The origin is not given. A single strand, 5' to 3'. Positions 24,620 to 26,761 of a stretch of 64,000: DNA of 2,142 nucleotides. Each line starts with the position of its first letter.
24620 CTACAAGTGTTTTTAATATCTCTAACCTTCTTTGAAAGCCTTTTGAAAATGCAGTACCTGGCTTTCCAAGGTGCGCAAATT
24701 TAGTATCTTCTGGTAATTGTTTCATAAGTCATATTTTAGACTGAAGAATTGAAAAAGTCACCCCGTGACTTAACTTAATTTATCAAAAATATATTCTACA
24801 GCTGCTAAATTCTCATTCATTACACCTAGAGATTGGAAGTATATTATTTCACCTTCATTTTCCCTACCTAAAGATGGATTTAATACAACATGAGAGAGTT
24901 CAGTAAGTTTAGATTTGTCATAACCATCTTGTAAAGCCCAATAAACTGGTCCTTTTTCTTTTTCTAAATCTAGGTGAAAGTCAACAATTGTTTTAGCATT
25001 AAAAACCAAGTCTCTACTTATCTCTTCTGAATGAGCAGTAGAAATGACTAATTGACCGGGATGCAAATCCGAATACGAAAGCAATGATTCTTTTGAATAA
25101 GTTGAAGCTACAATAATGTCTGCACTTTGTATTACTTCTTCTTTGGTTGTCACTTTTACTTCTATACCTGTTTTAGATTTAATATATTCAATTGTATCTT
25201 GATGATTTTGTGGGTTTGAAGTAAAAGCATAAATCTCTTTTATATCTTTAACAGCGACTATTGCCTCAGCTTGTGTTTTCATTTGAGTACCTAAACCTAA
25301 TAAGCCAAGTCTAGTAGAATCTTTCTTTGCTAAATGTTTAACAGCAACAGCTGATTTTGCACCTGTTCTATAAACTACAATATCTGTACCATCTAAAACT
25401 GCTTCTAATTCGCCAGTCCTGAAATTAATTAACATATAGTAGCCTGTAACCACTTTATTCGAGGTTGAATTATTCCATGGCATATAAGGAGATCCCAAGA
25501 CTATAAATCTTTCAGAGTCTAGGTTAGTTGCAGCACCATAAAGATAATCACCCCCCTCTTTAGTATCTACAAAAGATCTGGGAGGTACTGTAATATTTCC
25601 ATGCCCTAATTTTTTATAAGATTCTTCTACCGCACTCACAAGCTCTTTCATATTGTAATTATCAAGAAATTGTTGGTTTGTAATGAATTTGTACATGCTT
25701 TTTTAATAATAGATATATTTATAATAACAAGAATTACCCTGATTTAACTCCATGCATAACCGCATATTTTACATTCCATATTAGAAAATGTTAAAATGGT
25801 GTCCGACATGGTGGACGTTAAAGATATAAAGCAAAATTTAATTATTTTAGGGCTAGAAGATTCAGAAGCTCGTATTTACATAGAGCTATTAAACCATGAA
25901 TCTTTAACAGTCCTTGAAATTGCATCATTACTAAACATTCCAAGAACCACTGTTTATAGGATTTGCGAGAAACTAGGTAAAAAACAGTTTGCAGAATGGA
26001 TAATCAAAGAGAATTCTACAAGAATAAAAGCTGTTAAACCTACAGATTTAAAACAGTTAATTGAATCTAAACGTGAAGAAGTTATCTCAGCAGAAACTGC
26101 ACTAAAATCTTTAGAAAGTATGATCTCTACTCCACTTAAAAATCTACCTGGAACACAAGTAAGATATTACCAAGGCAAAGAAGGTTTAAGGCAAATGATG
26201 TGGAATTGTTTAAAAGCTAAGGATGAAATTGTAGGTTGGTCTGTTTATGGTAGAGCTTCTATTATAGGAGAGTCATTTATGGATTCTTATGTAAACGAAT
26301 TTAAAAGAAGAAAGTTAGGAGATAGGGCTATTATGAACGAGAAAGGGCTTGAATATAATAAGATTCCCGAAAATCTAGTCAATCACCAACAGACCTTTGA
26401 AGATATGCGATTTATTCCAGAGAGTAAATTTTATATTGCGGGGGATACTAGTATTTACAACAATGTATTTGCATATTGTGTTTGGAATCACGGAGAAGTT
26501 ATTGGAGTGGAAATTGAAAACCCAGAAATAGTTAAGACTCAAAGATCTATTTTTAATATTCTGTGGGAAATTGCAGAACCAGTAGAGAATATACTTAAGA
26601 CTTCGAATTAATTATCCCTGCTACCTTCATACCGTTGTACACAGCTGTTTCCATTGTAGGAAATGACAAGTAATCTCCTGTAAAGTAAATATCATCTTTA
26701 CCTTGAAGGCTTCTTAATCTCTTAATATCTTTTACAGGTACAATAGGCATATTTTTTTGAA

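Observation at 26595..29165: Divergent FAD-oxidoreductase / CFA-synthase-like pair resembling the BfaA/BfaB mid-chain fatty-acid methylation module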

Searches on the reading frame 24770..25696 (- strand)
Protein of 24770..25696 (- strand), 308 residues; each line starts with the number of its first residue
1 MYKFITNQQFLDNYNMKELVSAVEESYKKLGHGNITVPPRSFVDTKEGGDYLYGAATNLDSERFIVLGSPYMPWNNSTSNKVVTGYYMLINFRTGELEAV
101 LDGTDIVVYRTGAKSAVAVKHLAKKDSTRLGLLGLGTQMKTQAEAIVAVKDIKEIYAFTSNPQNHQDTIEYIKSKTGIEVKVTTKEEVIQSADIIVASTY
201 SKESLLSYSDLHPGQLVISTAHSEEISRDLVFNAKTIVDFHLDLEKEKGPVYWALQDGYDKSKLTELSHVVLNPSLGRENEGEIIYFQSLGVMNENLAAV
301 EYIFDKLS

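Call 3: search_protein_families(library=pfam, proteins=[window:24770-25696:-], max_evalue=0.01)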
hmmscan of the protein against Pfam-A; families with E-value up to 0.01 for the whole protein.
window:24770-25696:- (308 aa): 4 families
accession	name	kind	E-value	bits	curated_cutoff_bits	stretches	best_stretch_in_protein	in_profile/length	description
PF02423.21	OCD_Mu_crystall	-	2.4e-42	145.5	24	1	12-307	13-310/314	Ornithine cyclodeaminase/mu-crystallin family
PF03807.23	F420_oxidored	-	3.2e-05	24.9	21.6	1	129-221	1-92/94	NADP oxidoreductase coenzyme F420-dependent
PF01488.26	Shikimate_DH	-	0.00013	22.5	24.3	1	119-211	4-95/138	Shikimate / quinate 5-dehydrogenase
PF00670.27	AdoHcyase_NAD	-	0.0071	16.9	27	0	92-127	67-103/162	S-adenosyl-L-homocysteine hydrolase, NAD binding domain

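Call 4: search_protein_families(library=ncbifam, proteins=[window:24770-25696:-], max_evalue=0.01)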
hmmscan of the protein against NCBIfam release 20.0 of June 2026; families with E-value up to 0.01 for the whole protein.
window:24770-25696:- (308 aa): 15 families
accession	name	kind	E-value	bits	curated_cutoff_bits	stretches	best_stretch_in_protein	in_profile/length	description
NF006379.0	PRK08618.1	equivalog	1e-45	156.5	417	1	4-306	3-314/326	ornithine cyclodeaminase family protein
NF004793.0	PRK06141.1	equivalog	1.1e-37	129.7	322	1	3-307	2-311/314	bifunctional Delta(1)-pyrroline-2-carboxylate/Delta(1)-piperideine-2-carboxylate reductase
NF006141.0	PRK08291.1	equivalog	9.6e-32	110.2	408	1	18-286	21-298/330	cyclodeaminase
TIGR02371.1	ala_DH_arch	equivalog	1.8e-30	106.2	409.15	1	14-305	14-311/325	alanine dehydrogenase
TIGR02992.1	ectoine_eutC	equivalog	4.4e-29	101.6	471.65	1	18-288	18-297/326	ectoine utilization protein EutC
NF005603.0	PRK07340.1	equivalog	3.6e-27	95.4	266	1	15-305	17-301/307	delta(1)-pyrroline-2-carboxylate reductase family protein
NF045643.1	ImmsucRedBhcD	equivalog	9.8e-25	87.5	500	1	20-303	19-306/321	iminosuccinate reductase BhcD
NF005296.0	PRK06823.1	equivalog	2.4e-24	85.9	438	1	5-305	4-311/315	ornithine cyclodeaminase family protein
NF005762.1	PRK07589.1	equivalog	2.4e-22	79.4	350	1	73-307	74-309/334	ornithine cyclodeaminase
TIGR03944.1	dehyd_SbnB_fam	equivalog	2.9e-20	72.5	326.9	1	89-305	93-313/327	2,3-diaminopropionate biosynthesis protein SbnB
NF045512.1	PyrPipCarbRedLhpI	equivalog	1.1e-19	70.8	400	1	15-305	13-295/298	bifunctional Delta(1)-pyrroline-2-carboxylate/Delta(1)-piperideine-2-carboxylate reductase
NF005011.0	PRK06407.1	subfamily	7e-17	61.6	337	1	3-244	3-240/302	ornithine cyclodeaminase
NF004848.0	PRK06199.1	subfamily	2.5e-15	56.5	362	1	87-202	115-234/379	tyramine oxidase subunit B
TIGR01035.1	hemA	equivalog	0.0018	17.3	209.55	0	120-212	173-261/416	glutamyl-tRNA reductase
NF004491.0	PRK05826.1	subfamily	0.0058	15.2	432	1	161-246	344-428/477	pyruvate kinase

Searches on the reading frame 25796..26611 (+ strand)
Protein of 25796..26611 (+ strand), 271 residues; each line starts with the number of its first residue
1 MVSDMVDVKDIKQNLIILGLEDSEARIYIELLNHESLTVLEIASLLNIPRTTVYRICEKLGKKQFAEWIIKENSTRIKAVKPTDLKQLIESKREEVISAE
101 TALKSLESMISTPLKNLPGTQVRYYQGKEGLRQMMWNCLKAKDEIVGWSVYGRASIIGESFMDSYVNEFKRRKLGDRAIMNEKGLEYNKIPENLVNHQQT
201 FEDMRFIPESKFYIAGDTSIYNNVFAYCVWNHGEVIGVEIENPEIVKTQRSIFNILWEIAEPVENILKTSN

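Call 3: search_protein_families(library=pfam, proteins=[window:25796-26611:+], max_evalue=0.01)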
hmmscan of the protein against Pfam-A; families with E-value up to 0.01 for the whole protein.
window:25796-26611:+ (271 aa): 9 families
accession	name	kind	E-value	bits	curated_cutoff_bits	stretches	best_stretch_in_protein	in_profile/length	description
PF01978.25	TrmB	-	1.3e-14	54.2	25.6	1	17-82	3-67/68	Sugar-specific transcriptional regulator TrmB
PF13412.12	HTH_24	-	0.00035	20.5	21.9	1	24-63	5-44/48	Winged helix-turn-helix DNA-binding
PF15978.11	TnsD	-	0.00097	18.7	32.4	1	29-112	192-270/355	Tn7-like transposition protein D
PF09339.16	HTH_IclR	-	0.0036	17.5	22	1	35-62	17-44/52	IclR helix-turn-helix domain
PF12728.13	HTH_17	-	0.0053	17.4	27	0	37-58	2-23/51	Helix-turn-helix domain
PF13384.12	HTH_23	-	0.0055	16.9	24.6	0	34-56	15-37/50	Homeodomain-like domain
PF21476.4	PF0610-like_N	-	0.0068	17.1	33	0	29-58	7-36/50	PF0610-like, N-terminal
PF01418.23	HTH_6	-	0.0078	16.6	28.3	0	21-67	15-65/77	Helix-turn-helix domain, rpiR family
PF08279.18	HTH_11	-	0.0083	16.4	25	0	26-60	4-39/55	HTH domain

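Call 4: search_protein_families(library=ncbifam, proteins=[window:25796-26611:+], max_evalue=0.01)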
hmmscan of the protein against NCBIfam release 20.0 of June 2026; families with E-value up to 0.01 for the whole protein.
window:25796-26611:+ (271 aa): 6 families
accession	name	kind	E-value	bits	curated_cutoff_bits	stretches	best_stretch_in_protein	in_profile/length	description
NF053606.1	Sta1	subfamily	1.3e-05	25.2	80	1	16-67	14-65/100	Sta1 family transcriptional regulator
NF047392.1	TransRegTrmBHalo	equivalog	0.00015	20.9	500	1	19-98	17-95/349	HTH-type sugar sensing transcriptional regulator TrmB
NF041141.1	tran_reg_TrmBL2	equivalog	0.00021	20.9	530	1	20-102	16-98/264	HTH-type transcriptional regulator TrmBL2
NF040939.2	trans_reg_lrs14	equivalog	0.00038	20.4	90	1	16-73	15-73/103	Lrs14 family HTH-type transcriptional regulator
TIGR01764.1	excise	domain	0.0014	19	28.8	1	37-56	2-21/49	excisionase family DNA-binding protein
NF047390.1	TransRegTrmBL1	equivalog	0.0021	17.1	650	1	9-104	4-95/341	HTH-type sugar sensing transcriptional regulator TrmBL1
